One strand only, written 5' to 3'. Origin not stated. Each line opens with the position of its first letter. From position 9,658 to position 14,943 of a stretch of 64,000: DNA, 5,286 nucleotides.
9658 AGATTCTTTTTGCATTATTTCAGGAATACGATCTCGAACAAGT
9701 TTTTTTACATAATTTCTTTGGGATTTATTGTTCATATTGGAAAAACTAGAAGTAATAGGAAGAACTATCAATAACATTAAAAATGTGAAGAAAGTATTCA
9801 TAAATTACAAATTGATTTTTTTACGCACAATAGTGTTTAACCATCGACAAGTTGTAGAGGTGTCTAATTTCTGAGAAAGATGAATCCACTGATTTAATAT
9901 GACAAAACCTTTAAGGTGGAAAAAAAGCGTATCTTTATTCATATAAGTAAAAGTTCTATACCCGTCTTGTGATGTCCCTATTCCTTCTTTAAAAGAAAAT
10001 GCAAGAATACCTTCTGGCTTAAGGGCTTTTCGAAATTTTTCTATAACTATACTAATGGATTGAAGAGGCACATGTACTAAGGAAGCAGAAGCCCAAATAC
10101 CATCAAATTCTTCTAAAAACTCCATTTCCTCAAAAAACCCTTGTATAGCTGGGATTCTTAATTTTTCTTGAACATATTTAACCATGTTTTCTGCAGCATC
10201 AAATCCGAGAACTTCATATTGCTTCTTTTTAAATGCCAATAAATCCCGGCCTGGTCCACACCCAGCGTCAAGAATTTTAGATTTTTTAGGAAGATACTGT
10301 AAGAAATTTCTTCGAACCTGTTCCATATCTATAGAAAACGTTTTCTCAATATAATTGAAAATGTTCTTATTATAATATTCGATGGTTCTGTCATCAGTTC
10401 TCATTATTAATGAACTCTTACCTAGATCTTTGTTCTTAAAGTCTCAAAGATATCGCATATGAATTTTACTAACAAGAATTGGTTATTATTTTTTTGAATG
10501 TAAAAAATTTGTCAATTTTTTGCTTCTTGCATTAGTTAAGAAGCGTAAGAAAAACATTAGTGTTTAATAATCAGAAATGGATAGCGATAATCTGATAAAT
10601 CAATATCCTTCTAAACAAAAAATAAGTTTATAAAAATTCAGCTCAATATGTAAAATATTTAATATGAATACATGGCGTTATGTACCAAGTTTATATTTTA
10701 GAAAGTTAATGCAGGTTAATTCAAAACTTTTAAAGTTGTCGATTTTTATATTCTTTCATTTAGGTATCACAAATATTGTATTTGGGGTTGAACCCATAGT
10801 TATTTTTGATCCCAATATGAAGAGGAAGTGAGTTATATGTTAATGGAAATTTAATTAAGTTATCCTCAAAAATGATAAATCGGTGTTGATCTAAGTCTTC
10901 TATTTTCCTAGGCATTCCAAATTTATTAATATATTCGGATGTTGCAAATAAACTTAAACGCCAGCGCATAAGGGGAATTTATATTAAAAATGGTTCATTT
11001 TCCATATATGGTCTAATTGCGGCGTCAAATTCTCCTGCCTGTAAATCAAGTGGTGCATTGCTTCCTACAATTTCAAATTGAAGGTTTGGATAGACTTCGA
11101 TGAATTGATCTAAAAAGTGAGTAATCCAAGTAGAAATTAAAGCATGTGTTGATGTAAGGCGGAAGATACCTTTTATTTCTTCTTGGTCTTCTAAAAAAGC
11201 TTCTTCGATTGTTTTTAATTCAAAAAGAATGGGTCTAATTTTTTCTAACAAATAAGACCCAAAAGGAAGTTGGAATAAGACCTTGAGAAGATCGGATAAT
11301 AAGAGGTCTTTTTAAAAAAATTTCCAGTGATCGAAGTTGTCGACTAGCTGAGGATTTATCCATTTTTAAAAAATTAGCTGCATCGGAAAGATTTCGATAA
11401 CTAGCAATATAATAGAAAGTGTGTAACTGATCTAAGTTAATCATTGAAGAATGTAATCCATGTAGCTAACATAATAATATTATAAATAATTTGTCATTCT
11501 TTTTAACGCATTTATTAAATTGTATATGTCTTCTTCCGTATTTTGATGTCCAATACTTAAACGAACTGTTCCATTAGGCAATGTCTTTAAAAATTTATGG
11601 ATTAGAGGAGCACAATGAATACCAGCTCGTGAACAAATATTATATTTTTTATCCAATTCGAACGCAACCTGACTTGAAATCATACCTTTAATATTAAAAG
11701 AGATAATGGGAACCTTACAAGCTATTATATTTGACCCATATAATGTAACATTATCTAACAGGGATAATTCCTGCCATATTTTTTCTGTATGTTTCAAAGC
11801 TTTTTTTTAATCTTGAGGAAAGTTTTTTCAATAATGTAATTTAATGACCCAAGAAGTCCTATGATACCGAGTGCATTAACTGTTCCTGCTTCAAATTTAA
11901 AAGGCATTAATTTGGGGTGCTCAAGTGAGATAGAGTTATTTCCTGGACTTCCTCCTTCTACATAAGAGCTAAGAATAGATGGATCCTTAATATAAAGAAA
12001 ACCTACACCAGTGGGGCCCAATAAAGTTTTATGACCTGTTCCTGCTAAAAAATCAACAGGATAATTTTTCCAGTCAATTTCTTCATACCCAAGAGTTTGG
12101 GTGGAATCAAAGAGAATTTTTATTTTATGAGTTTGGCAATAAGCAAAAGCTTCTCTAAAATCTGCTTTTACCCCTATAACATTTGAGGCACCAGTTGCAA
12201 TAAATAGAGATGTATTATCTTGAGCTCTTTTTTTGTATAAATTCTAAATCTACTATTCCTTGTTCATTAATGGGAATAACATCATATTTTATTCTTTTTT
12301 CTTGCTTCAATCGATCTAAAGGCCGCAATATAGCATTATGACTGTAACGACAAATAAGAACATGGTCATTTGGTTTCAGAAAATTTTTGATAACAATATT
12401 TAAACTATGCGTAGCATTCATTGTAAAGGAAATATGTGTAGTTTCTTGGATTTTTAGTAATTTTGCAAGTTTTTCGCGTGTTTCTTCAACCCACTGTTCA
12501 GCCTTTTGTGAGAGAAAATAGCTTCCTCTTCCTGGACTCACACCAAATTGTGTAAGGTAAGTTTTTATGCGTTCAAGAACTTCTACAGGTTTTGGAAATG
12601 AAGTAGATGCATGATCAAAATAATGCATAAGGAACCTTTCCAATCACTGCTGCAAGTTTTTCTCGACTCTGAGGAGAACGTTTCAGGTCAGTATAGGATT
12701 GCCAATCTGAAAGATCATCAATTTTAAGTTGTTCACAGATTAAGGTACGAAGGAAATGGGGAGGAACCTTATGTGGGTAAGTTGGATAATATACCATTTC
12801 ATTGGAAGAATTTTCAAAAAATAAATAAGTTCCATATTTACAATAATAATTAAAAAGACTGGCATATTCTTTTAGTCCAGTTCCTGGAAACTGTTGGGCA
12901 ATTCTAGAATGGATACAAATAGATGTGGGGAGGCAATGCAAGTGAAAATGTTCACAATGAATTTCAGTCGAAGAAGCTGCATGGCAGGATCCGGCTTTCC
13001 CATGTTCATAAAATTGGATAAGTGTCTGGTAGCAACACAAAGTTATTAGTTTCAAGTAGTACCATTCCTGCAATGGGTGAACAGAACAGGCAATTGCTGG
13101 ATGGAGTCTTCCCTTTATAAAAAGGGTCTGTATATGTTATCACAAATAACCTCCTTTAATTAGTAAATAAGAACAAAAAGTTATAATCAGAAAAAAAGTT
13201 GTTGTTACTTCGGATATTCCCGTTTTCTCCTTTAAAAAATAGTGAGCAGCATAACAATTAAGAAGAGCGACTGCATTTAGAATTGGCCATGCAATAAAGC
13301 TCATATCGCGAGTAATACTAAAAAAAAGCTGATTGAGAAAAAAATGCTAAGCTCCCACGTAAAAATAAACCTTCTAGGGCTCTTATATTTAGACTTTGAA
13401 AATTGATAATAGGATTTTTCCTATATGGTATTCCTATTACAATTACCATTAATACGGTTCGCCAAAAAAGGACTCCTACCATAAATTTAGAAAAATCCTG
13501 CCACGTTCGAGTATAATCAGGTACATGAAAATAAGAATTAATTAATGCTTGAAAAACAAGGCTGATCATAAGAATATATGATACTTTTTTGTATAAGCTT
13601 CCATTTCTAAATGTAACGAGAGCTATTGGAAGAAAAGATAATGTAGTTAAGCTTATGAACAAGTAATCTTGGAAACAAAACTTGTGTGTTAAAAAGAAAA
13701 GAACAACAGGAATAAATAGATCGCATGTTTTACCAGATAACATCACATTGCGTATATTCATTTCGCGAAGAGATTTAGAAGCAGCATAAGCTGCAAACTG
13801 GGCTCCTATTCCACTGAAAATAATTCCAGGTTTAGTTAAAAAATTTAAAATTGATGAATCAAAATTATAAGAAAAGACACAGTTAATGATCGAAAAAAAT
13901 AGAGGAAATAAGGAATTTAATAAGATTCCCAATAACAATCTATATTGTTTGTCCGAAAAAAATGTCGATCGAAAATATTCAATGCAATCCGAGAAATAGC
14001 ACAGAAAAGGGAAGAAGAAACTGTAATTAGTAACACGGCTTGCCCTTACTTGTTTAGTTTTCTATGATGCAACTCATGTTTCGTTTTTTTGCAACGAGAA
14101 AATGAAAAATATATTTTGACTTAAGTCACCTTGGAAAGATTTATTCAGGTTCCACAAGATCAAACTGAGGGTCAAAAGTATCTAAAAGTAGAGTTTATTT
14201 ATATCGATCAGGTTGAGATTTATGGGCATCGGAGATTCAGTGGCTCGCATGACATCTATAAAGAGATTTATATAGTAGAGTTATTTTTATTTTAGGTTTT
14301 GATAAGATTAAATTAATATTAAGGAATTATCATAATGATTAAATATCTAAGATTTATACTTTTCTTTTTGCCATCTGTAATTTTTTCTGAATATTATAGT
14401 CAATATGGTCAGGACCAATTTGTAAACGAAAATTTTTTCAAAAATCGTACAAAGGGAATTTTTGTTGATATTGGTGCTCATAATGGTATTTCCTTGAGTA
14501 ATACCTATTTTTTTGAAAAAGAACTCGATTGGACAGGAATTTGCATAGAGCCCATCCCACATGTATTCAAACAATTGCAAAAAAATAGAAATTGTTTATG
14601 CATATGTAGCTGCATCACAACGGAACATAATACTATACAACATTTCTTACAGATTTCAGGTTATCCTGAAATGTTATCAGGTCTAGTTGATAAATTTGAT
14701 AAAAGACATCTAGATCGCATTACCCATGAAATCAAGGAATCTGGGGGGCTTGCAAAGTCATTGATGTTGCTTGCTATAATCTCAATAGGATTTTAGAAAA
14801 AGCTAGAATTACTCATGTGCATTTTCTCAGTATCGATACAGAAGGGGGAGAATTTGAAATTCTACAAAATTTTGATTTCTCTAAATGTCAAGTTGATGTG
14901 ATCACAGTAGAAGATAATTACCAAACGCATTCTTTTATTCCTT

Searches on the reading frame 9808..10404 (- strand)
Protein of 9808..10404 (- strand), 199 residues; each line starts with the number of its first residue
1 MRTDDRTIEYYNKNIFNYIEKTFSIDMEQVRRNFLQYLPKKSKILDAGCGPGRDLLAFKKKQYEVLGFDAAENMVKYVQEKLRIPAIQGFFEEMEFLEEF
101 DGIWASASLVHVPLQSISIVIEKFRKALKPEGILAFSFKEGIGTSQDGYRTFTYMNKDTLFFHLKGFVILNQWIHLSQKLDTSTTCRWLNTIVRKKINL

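Call 86: search_protein_families(library=pfam, max_evalue=0.001, proteins=[window:9808-10404:-])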
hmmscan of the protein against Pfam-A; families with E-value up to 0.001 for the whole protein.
window:9808-10404:- (199 aa): 7 families
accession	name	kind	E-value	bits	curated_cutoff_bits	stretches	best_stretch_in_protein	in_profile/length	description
PF13649.12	Methyltransf_25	-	5.5e-16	59.5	27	1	44-132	1-97/97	Methyltransferase domain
PF08241.18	Methyltransf_11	-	1.7e-13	51.5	21.2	1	45-136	1-95/95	Methyltransferase domain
PF13489.12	Methyltransf_23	-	3e-11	43.8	27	1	30-137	12-117/164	Methyltransferase domain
PF08242.18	Methyltransf_12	-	4.6e-10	40.6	30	1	45-134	1-98/98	Methyltransferase domain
PF13847.12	Methyltransf_31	-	2.4e-09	37.5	27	1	40-136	3-109/145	Methyltransferase domain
PF03848.20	TehB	-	1.3e-06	28.5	20.4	1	40-132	30-128/193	Tellurite resistance protein TehB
PF05724.17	TPMT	-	0.00049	20.3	26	1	22-89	14-87/218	Thiopurine S-methyltransferase (TPMT)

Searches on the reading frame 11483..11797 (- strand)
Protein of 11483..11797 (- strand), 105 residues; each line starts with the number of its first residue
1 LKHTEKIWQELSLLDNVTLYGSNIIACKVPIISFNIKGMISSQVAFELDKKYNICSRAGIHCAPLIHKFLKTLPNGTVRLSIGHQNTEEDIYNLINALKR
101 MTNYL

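Call 86: search_protein_families(library=pfam, max_evalue=0.001, proteins=[window:11483-11797:-])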
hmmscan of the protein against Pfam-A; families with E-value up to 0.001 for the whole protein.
window:11483-11797:- (105 aa): 1 family
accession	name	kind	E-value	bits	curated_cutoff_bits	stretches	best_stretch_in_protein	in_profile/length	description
PF00266.25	Aminotran_5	-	3.4e-14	53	21.5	1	4-94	284-371/371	Aminotransferase class-V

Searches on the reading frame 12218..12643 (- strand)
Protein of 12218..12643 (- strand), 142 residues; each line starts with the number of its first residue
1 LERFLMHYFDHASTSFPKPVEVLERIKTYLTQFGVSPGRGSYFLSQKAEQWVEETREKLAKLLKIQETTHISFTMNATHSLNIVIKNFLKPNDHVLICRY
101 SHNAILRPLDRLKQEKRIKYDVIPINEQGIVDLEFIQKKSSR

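Call 86: search_protein_families(library=pfam, max_evalue=0.001, proteins=[window:12218-12643:-])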
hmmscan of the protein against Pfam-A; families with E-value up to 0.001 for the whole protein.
window:12218-12643:- (142 aa): 1 family
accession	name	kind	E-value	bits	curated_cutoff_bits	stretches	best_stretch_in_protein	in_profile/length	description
PF00266.25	Aminotran_5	-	1.2e-24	87.5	21.5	1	8-138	2-134/371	Aminotransferase class-V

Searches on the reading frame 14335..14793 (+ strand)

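Call 86: search_protein_families(library=pfam, max_evalue=0.001, proteins=[window:14335-14793:+])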
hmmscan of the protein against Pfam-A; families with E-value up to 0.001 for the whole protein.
window:14335-14793:+ (153 aa): 1 family
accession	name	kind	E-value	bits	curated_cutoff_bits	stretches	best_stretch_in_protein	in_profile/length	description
PF05050.19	Methyltransf_21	-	8.3e-06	26.5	22.7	1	45-98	1-59/173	Methyltransferase FkbM domain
